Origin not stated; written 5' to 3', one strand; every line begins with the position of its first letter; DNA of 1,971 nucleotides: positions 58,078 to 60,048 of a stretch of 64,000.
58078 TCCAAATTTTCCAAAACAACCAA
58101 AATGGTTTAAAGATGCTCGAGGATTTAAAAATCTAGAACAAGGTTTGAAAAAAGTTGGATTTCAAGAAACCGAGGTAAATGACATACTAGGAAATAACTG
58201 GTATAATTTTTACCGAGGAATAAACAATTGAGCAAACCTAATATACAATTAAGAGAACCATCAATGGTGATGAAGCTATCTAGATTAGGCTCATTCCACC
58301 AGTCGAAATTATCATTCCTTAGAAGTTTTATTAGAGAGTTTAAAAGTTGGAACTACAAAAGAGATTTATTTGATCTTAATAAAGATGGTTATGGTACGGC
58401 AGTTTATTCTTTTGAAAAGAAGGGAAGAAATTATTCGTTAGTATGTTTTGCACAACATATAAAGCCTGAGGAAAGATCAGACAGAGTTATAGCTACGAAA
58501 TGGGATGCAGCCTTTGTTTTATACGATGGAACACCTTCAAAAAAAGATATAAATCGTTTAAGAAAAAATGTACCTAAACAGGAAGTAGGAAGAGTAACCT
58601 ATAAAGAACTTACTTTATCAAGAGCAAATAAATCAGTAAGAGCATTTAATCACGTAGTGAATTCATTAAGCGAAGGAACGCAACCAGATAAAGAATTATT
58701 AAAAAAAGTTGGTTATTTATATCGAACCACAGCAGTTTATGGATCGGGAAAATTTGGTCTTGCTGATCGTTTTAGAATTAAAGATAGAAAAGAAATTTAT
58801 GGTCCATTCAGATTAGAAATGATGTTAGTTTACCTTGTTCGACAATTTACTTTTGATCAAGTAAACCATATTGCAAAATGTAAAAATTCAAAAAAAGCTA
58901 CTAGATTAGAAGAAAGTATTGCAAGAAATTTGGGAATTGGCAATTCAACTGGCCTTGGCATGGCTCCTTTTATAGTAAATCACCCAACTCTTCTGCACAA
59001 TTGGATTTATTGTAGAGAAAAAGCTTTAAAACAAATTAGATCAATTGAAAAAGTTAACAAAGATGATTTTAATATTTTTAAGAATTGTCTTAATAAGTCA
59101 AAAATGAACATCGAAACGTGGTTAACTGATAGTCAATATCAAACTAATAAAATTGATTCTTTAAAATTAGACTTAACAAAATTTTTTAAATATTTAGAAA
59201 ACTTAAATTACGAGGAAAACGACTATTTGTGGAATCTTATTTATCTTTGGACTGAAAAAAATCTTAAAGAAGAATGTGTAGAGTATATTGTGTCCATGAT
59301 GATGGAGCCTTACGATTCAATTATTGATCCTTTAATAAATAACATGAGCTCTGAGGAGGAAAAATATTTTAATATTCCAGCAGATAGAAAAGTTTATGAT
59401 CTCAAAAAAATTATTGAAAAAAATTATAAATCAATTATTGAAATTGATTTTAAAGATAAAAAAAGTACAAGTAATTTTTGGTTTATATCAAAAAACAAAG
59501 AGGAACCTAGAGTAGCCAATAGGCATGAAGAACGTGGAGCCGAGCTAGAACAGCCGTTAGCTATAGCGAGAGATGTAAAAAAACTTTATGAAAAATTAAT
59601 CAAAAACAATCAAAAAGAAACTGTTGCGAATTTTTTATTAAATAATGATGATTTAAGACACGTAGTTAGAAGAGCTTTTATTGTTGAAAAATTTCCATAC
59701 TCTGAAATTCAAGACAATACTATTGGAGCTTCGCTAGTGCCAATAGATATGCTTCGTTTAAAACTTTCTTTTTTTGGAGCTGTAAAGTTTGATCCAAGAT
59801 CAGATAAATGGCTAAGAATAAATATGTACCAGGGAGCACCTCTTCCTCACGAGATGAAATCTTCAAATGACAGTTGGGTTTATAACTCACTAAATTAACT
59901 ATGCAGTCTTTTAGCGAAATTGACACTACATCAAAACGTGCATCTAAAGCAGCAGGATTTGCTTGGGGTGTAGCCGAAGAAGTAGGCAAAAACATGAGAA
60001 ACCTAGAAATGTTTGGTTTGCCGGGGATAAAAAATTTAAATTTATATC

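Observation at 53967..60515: Uncharacterised catabolic locus: enolase-superfamily enzyme plus betaine-type SBP/permease (no ATPase), M19-like protein, 556-aa unknown and DUF3726-like protein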

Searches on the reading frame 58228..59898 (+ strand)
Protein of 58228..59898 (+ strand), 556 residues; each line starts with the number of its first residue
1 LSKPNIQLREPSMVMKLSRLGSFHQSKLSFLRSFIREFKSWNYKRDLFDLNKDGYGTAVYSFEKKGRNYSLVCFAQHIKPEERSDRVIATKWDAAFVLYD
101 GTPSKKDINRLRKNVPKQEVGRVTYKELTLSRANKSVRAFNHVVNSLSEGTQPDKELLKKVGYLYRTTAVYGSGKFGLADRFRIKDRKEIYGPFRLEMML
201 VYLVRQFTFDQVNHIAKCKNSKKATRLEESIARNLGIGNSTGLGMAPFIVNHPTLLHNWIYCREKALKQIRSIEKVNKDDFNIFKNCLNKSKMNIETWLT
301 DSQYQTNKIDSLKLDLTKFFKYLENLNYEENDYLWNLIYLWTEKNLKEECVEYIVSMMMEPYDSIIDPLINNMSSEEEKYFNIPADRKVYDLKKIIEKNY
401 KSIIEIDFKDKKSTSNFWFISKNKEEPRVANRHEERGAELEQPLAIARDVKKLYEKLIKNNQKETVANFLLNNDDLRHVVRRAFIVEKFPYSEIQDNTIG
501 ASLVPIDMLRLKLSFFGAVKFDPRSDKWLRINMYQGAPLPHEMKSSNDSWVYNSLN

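Call 3: search_protein_families(library=pfam, proteins=[window:58228-59898:+], max_evalue=0.01)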
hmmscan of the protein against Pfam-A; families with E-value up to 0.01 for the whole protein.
window:58228-59898:+ (556 aa): 0 families

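Call 4: search_protein_families(library=ncbifam, proteins=[window:58228-59898:+], max_evalue=0.01)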
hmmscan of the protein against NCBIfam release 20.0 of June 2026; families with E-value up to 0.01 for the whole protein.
window:58228-59898:+ (556 aa): 0 families

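Call 6: find_homologous_proteins(query=window:58228-59898:+)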
Query window:58228-59898:+ (556 aa): 8000 proteins with E <= 0.001 among 8000 candidates; the best 120 are listed.
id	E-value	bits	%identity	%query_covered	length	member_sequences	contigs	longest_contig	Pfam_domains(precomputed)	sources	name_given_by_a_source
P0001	0.0e+0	1232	98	100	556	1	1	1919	-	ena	-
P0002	0.0e+0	1177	93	100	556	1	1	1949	-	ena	-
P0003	0.0e+0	1168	92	100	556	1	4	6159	-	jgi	-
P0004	0.0e+0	1168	92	100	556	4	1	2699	-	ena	-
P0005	0.0e+0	1166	93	98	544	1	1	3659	-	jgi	-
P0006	0.0e+0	1159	92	100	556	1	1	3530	-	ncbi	-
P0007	0.0e+0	1156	93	97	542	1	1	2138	-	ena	-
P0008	0.0e+0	1155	91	100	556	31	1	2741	-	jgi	-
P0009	0.0e+0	1155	91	100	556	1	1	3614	-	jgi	-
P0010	0.0e+0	1148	92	98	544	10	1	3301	-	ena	-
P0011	0.0e+0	1148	90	100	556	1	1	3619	-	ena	-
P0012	0.0e+0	1148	92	98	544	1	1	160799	-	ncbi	-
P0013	0.0e+0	1147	92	98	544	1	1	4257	-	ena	-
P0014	0.0e+0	1136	90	100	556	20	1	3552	-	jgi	-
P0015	0.0e+0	1135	92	98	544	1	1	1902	-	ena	-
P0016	0.0e+0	1132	89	100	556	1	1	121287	-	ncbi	-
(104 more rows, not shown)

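Call 26: search_protein_representatives(protein=window:58228-59898:+)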
Query: 556 residues. Proteins with E-value up to 0.001 (for the whole library): 1422; up to 1e-10: 927; up to 1e-30: 382. The best 150 are listed.
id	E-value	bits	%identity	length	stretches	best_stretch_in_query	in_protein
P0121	4.2e-163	560.4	48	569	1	6-553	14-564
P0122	5.3e-152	523.8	45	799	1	7-548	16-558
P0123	3.7e-146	504.5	43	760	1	6-550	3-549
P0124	2.1e-145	502.0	43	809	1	4-551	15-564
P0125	4.6e-140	484.4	43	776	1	5-553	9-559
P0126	5.7e-140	484.1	43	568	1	4-548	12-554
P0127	4.3e-137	474.6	43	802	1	3-543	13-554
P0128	8.4e-136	470.3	43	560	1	9-555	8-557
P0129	8.8e-133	460.3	45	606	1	6-554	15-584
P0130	2.2e-131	455.7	43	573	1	7-551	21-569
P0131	4.3e-131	454.8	43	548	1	9-552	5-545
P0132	1.1e-130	453.4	41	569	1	5-549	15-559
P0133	1.7e-128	446.2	42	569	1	8-550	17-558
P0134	3.9e-128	445.0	42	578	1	8-545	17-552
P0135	7.4e-126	437.5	42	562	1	7-550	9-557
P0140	1.4e-122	426.7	41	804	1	8-552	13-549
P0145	3.2e-116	405.7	42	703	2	8-456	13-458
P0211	4.6e-72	260.0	31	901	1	18-548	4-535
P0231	5.8e-67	243.1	30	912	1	8-548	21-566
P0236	4.0e-65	237.1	29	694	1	9-543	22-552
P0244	1.4e-62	228.7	29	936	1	7-551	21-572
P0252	2.2e-60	221.4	30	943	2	7-272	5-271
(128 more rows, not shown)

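Call 27: search_protein_families(library=pfam, proteins=[P0122, P0124, P0140, P0211, P0231, P0244, P0252, P0236, P0145, P0121], max_evalue=0.001)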
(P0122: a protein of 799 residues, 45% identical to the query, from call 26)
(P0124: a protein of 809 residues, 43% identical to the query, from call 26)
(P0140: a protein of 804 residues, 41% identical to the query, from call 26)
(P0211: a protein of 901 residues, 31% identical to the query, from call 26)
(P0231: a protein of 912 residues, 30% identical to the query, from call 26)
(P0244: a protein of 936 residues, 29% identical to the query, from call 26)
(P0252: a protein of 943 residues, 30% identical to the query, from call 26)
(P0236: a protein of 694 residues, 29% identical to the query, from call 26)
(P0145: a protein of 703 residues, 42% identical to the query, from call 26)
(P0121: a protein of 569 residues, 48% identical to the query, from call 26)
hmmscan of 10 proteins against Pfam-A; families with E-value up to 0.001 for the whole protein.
P0122 (799 aa): 1 family
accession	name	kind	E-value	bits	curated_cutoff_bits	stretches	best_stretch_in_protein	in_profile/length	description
PF12525.13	DUF3726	-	4.2e-19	68.6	22.1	1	584-644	3-63/73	Protein of unknown function (DUF3726)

P0124 (809 aa): 1 family
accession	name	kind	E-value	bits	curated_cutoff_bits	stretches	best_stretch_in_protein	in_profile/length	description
PF12525.13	DUF3726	-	8.3e-10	38.9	22.1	1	596-631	2-37/73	Protein of unknown function (DUF3726)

P0140 (804 aa): 1 family
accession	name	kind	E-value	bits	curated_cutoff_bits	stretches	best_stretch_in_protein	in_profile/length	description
PF12525.13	DUF3726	-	2.7e-10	40.4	22.1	1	569-631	1-63/73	Protein of unknown function (DUF3726)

P0211 (901 aa): 0 families

P0231 (912 aa): 1 family
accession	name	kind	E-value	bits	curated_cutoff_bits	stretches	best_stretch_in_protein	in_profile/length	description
PF12525.13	DUF3726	-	0.00078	19.7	22.1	0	632-692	5-65/73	Protein of unknown function (DUF3726)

P0244 (936 aa): 0 families

P0252 (943 aa): 0 families

P0236 (694 aa): 0 families

P0145 (703 aa): 0 families

P0121 (569 aa): 0 families

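Call 28: predict_structure(protein=window:58228-59898:+)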
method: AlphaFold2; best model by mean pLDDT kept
length: 556 residues; sequences in the alignment: 1
mean_pLDDT: 35.2   pTM: 0.23
mean pLDDT of the five models: 35.2, 31.5, 30.3, 29.0, 28.8
residues with pLDDT >= 90: 0; 70-90: 2; 50-70: 39; < 50: 515
segments of 3 or more residues with pLDDT < 50: 1-54, 77-94, 118-556
pLDDT, mean of each block of 10 residues (from residue 1): 25 32 30 32 38 49 53 51 32 51 66 53 31 33 33 38 32 28 30 31 33 37 37 33 33 33 33 31 35 35 30 33 35 37 33 32 32 32 31 35 28 24 28 33 40 44 37 37 35 33 34 32 38 29 29 25
secondary structure, 60 per line:
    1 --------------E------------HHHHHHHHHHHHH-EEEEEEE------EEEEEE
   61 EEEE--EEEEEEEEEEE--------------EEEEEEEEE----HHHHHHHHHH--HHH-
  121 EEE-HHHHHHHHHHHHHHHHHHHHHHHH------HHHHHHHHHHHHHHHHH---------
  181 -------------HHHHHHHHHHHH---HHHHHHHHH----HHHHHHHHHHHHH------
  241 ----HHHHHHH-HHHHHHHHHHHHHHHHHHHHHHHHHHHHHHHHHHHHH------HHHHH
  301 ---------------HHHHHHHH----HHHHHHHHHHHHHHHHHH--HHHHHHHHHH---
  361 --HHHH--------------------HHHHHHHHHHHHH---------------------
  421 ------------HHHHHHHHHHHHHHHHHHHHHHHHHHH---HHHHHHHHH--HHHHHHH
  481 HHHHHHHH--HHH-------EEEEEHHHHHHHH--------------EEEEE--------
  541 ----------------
elements in order: H28-40 E42-48 E55-64 E67-77 E92-100 H105-114 E121-123 H125-148 H155-171 H194-205 H209-217 H222-234 H245-251 H253-289 H296-300 H316-323 H328-345 H348-357 H363-366 H387-399 H433-459 H463-471 H474-488 E501-505 H506-513 E528-532

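Call 30: find_related_loci(query=A1, collection=genome_contigs, flank=10000)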
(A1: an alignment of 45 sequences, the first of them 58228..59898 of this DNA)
Query A1 (556 aa) in genome_contigs; peptide patterns used: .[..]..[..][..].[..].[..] (x = any residue, [..] = any of these).
600 stretches matched a pattern (row limit reached: there are more); 595 encode a relative of the query (tblastn E <= 1e-3); the best 80 are kept; 80 distinct loci.
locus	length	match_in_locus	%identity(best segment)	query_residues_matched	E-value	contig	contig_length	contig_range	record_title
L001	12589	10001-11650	71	6-556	0e+0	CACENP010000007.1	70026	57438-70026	uncultured Pelagibacteraceae bacterium isolate AG-404-C02 genome assembly, contig: AG-404-C02_NODE_7, whole genome shotg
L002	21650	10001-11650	70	6-556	0e+0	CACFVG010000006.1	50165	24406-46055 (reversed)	uncultured Pelagibacteraceae bacterium isolate AG-414-M10 genome assembly, contig: AG-414-M10_NODE_6, whole genome shotg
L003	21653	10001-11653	70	6-556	0e+0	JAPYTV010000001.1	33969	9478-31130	MAG: Candidatus Pelagibacter sp. isolate PW7.metabat2.87 PW7_1205_length_33969_cov_21.188890, whole genome shotgun seque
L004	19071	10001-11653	70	6-556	0e+0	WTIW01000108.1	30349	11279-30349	MAG: Pelagibacteraceae bacterium isolate PL36325bin_39 NODE_344_length_30349_cov_42.411732, whole genome shotgun sequenc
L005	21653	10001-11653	68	6-556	0e+0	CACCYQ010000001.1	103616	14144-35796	uncultured Pelagibacteraceae bacterium isolate AG-365-A04 genome assembly, contig: AG-365-A04_NODE_1, whole genome shotg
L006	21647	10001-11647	70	6-554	0e+0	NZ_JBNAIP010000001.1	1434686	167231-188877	Candidatus Pelagibacter sp. HIMB1493 HIMB1493-00000000001, whole genome shotgun sequence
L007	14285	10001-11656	69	5-556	0e+0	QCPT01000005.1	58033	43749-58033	Pelagibacteraceae bacterium AG-439-F23 Ga0172179_105, whole genome shotgun sequence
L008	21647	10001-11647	71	5-553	0e+0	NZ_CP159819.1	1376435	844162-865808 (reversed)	Candidatus Pelagibacter sp. Uisw_106 chromosome, complete genome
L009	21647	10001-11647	70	6-554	0e+0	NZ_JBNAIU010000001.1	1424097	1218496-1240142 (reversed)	Candidatus Pelagibacter sp. HIMB1509 HIMB1509-00000000001, whole genome shotgun sequence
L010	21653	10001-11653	69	6-556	0e+0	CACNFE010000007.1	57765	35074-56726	MAG: uncultured Pelagibacteraceae bacterium isolate AG-892-O03 genome assembly, contig: AG-892-O03_NODE_7, whole genome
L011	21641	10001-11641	69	6-552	0e+0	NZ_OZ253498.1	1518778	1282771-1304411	MAG: Candidatus Pelagibacter sp. isolate 889f7c17-7da4-4ff8-91a8-dce34311ef5b chromosome 1, complete sequence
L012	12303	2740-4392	69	6-556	0e+0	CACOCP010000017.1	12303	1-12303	MAG: uncultured Pelagibacteraceae bacterium isolate AH-287-O09 genome assembly, contig: AH-287-O09_NODE_16, whole genome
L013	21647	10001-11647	71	5-553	0e+0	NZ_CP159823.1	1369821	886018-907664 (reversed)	Candidatus Pelagibacter sp. Uisw_094 chromosome, complete genome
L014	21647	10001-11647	69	6-554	0e+0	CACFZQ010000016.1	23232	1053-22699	uncultured Pelagibacteraceae bacterium isolate AG-909-G06 genome assembly, contig: AG-909-G06_NODE_16, whole genome shot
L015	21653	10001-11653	70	6-556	0e+0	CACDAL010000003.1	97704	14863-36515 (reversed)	uncultured Pelagibacteraceae bacterium isolate AG-365-C14 genome assembly, contig: AG-365-C14_NODE_3, whole genome shotg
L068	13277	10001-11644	59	6-555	0e+0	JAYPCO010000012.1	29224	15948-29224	MAG: Alphaproteobacteria bacterium isolate 139581_S182_metabat_bins_2.tsv.104 NODE_1625_length_29224_cov_21.731633, whol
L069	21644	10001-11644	59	6-555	0e+0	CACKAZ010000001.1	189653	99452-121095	uncultured Alphaproteobacteria bacterium isolate AG-453-G11 genome assembly, contig: AG-453-G11_NODE_1, whole genome sho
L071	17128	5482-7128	58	5-555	0e+0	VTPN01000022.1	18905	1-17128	MAG: Pelagibacteraceae bacterium isolate CP.5 NODE_575_length_18905_cov_6.621432, whole genome shotgun sequence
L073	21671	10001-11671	47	1-555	0e+0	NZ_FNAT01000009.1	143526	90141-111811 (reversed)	Limimaricola pyoseonensis strain DSM 21424, whole genome shotgun sequence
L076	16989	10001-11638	49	4-553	9e-179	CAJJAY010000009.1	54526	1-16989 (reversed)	MAG: uncultured Amylibacter sp. isolate FRAM18_bin021 genome assembly, contig: FRAM17_bin021-9, whole genome shotgun seq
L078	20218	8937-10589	47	4-552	4e-178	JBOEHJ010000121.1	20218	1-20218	MAG: Geminicoccales bacterium isolate PBSalp20 PBS13d_contig_2546, whole genome shotgun sequence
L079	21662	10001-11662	48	5-556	3e-178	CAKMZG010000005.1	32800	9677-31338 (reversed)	uncultured Alphaproteobacteria bacterium isolate EG18N_Bin7 genome assembly, contig: NODE_87_length_32800_cov_3.642083,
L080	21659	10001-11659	47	5-556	1e-177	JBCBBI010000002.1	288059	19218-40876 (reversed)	MAG: Pseudomonadota bacterium isolate J06581_1 NODE_2_length_288059_cov_7.960043, whole genome shotgun sequence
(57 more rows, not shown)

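Call 35: search_protein_families(library=pfam, proteins=[L002:5471-5926:-, L002:5923-6978:-, L002:6991-8037:-, L002:8043-8534:-, L002:8627-9013:+, L002:12415-12960:-, L002:13017-14375:-, L002:14368-15096:-, L002:17429-18475:+, L002:18475-20880:+], max_evalue=0.001)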
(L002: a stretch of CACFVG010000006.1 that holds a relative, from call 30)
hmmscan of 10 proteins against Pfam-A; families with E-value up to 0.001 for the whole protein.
L002:5471-5926:- (151 aa): 4 families
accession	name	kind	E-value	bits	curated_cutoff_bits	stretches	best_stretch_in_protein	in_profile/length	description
PF00583.31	Acetyltransf_1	-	4e-14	53.3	20.7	1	41-129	28-116/116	Acetyltransferase (GNAT) family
PF13508.13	Acetyltransf_7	-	4.8e-11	43.3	27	1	47-130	4-83/84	Acetyltransferase (GNAT) domain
PF13673.13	Acetyltransf_10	-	3.6e-07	30.6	23.6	1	43-132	28-110/128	Acetyltransferase (GNAT) domain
PF08445.16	FR47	-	0.00053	20.4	22.1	1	65-131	16-79/86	FR47-like protein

L002:5923-6978:- (351 aa): 2 families
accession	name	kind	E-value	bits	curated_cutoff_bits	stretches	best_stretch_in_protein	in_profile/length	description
PF12706.13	Lactamase_B_2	-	2.8e-32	112.4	27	1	104-304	1-200/200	Beta-lactamase superfamily domain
PF13483.12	Lactamase_B_3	-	1.8e-13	51.2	24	1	89-303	2-160/160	Beta-lactamase superfamily domain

L002:6991-8037:- (348 aa): 4 families
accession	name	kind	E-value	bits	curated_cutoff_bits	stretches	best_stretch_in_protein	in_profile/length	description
PF02222.28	ATP-grasp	-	2.2e-47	161.5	27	1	108-281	2-179/179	ATP-grasp domain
PF22660.2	RS_preATP-grasp-like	-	9.1e-26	90.6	27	1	5-100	3-98/98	Ribonucleotide synthetase preATP-grasp domain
PF17769.7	PurK_C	-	1.6e-09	37.7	22.6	1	302-347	1-47/56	Phosphoribosylaminoimidazole carboxylase C-terminal domain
PF02786.22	CPSase_L_D2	-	0.00086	19.3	19.8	0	145-274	48-189/211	Carbamoyl-phosphate synthase L chain, ATP binding domain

L002:8043-8534:- (163 aa): 1 family
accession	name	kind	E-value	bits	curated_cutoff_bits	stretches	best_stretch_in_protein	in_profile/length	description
PF00731.26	AIRC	-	1.4e-63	213.3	30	1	8-154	1-145/148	AIR carboxylase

L002:8627-9013:+ (128 aa): 3 families
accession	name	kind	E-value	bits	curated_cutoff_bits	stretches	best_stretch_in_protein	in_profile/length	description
PF00085.26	Thioredoxin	-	4.2e-11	43.2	23.5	1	38-125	13-102/103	Thioredoxin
PF00578.27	AhpC-TSA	-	5.8e-06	26.7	26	1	29-118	12-104/124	AhpC/TSA family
PF08534.16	Redoxin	-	0.00056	20.2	26.6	0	32-72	18-59/148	Redoxin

L002:12415-12960:- (181 aa): 0 families

L002:13017-14375:- (452 aa): 2 families
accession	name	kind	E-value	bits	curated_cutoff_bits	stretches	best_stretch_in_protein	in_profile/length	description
PF01571.26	GCV_T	-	7e-40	137.3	25.6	1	79-302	28-253/255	Aminomethyltransferase folate-binding domain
PF08669.17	GCV_T_C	-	1.4e-05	25.3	25.9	1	342-420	2-67/80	Glycine cleavage T-protein C-terminal barrel domain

L002:14368-15096:- (242 aa): 1 family
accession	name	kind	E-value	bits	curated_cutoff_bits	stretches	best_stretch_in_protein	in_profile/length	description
PF02219.23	MTHFR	-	1.2e-06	28.6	24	1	22-158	44-194/287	Methylenetetrahydrofolate reductase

L002:17429-18475:+ (348 aa): 1 family
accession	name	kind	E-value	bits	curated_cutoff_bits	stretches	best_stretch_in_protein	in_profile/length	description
PF02574.22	S-methyl_trans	-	1.6e-43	150.1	22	1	39-311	26-282/283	Homocysteine S-methyltransferase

L002:18475-20880:+ (801 aa): 6 families
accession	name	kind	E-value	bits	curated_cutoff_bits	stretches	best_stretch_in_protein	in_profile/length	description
PF01266.30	DAO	-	3.1e-66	224.8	27.9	1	6-365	1-353/353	FAD dependent oxidoreductase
PF01571.26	GCV_T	-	7.9e-60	202.7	25.6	1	424-693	1-254/255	Aminomethyltransferase folate-binding domain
PF08669.17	GCV_T_C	-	5.6e-15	55.5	25.9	1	715-793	2-80/80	Glycine cleavage T-protein C-terminal barrel domain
PF16350.10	FAO_M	-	7.9e-14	52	27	1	368-421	1-55/56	FAD dependent oxidoreductase central domain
PF13738.12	Pyr_redox_3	-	0.00023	20.9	30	0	8-40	1-33/305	Pyridine nucleotide-disulphide oxidoreductase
PF07992.20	Pyr_redox_2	-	0.0004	20.3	26.1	0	3-38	141-176/291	Pyridine nucleotide-disulphide oxidoreductase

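Call 36: search_protein_families(library=pfam, proteins=[L069:3472-4461:-, L069:7580-9019:+, L069:12239-13303:+, L069:13295-13846:-, L069:13876-14982:+, L069:15021-16286:+, L069:16283-16744:+, L069:16813-17943:+, L069:17936-18541:+, L069:19158-20438:-], max_evalue=0.001)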
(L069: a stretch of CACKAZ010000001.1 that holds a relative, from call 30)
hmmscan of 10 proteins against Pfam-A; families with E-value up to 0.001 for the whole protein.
L069:3472-4461:- (329 aa): 1 family
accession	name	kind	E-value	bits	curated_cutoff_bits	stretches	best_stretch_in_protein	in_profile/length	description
PF02615.19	Ldh_2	-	1.2e-87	294.6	38.8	1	9-326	6-332/333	Malate/L-lactate dehydrogenase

L069:7580-9019:+ (479 aa): 1 family
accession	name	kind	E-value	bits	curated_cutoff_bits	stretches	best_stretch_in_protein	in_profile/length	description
PF00171.27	Aldedh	-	1e-152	509.4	23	1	11-471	1-460/461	Aldehyde dehydrogenase family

L069:12239-13303:+ (354 aa): 1 family
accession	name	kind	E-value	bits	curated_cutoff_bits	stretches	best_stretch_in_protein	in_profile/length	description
PF03601.19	Cons_hypoth698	-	2.4e-54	184.8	24.5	1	8-327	2-302/304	Conserved hypothetical protein 698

L069:13295-13846:- (183 aa): 9 families
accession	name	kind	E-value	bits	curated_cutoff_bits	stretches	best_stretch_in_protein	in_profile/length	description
PF07719.23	TPR_2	-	4.3e-09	36.2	27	1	103-135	2-34/34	Tetratricopeptide repeat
PF00515.34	TPR_1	-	3.8e-07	30.1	27.8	0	103-135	2-34/34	Tetratricopeptide repeat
PF14559.12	TPR_19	-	5.1e-05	23.9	25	0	115-175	4-64/68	Tetratricopeptide repeat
PF23914.1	TPR_CcmH_CycH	-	7.8e-05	23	42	1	102-171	87-156/158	Cytochrome c-type biogenesis protein H TPR domain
PF13431.12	TPR_17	-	9.6e-05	22.8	24.4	0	126-155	3-32/34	Tetratricopeptide repeat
PF12895.13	ANAPC3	-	0.00022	21.9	27.2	1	83-161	4-81/82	Anaphase-promoting complex, cyclosome, subunit 3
PF13432.12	TPR_16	-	0.00026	21.8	32.7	1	106-155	1-50/65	Tetratricopeptide repeat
PF13174.12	TPR_6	-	0.00032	21.6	26.3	0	103-133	1-31/33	Tetratricopeptide repeat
PF13428.12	TPR_14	-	0.00096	20.1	23.5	0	103-143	2-42/44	Tetratricopeptide repeat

L069:13876-14982:+ (368 aa): 2 families
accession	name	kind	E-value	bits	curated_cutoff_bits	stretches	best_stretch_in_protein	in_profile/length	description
PF01571.26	GCV_T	-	2.6e-37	128.9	25.6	1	34-262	18-253/255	Aminomethyltransferase folate-binding domain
PF08669.17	GCV_T_C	-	9.1e-08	32.3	25.9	1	289-366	1-78/80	Glycine cleavage T-protein C-terminal barrel domain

L069:15021-16286:+ (421 aa): 2 families
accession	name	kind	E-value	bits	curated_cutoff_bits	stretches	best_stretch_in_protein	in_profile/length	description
PF07690.21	MFS_1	-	1.1e-42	146.7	33.4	2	11-312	1-321/347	Major Facilitator Superfamily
PF05977.19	MFS_3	-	0.0002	20.4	27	1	251-364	63-179/524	Transmembrane secretion effector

L069:16283-16744:+ (153 aa): 2 families
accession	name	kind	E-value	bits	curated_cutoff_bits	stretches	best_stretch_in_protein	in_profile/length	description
PF14588.11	YjgF_endoribonc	-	1.2e-16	61.3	35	1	5-139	2-136/148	YjgF/chorismate_mutase-like, putative endoribonuclease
PF01042.26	Ribonuc_L-PSP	-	4.2e-14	53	27.3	1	19-148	6-118/121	Endoribonuclease L-PSP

L069:16813-17943:+ (376 aa): 2 families
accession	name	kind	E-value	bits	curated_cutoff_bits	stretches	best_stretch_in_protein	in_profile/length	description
PF02668.22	TauD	-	5.6e-43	148.2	27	1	121-350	23-267/267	Taurine catabolism dioxygenase TauD, TfdA family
PF08943.16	CsiD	-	0.00049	19.8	27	1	301-343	241-283/294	CsiD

L069:17936-18541:+ (201 aa): 1 family
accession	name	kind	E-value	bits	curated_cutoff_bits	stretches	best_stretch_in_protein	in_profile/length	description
PF01966.28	HD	-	4.6e-05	24.1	22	1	61-124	6-92/116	HD domain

L069:19158-20438:- (426 aa): 1 family
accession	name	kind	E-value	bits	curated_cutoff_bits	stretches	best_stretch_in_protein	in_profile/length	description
PF00909.26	Ammonium_transp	-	1.4e-105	353.7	23.2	1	35-422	3-399/399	Ammonium Transporter Family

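Call 37: find_homologous_proteins(query=A1, max_evalue=1e-10)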
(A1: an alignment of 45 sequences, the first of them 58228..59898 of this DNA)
Query A1 (45 sequences) (556 aa, profile of the alignment): 8000 proteins with E <= 1e-10 among 8000 candidates; the best 120 are listed.
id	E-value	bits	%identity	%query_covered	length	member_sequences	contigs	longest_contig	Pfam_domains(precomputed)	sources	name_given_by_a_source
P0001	2.8e-221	754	98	100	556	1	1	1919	-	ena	-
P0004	7.0e-221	753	92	100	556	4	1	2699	-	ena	-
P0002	2.8e-219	748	93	100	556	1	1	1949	-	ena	-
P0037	4.3e-219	747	86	100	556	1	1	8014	-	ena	-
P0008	4.4e-219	747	91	100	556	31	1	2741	-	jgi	-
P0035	7.4e-219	746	86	100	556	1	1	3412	-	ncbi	-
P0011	9.8e-219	746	90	100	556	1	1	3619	-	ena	-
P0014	1.4e-218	745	90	100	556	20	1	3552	-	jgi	-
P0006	1.9e-218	745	92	100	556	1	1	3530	-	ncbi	-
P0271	2.2e-218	745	83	100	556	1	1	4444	-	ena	-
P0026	2.3e-218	745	87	100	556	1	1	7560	-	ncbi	-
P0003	2.7e-218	744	92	100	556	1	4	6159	-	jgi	-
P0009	3.5e-218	744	91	100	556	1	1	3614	-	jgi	-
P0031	4.2e-218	744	86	100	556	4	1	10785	-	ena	-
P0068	5.0e-218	743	82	100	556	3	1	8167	-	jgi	-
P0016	3.3e-217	741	89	100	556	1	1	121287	-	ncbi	-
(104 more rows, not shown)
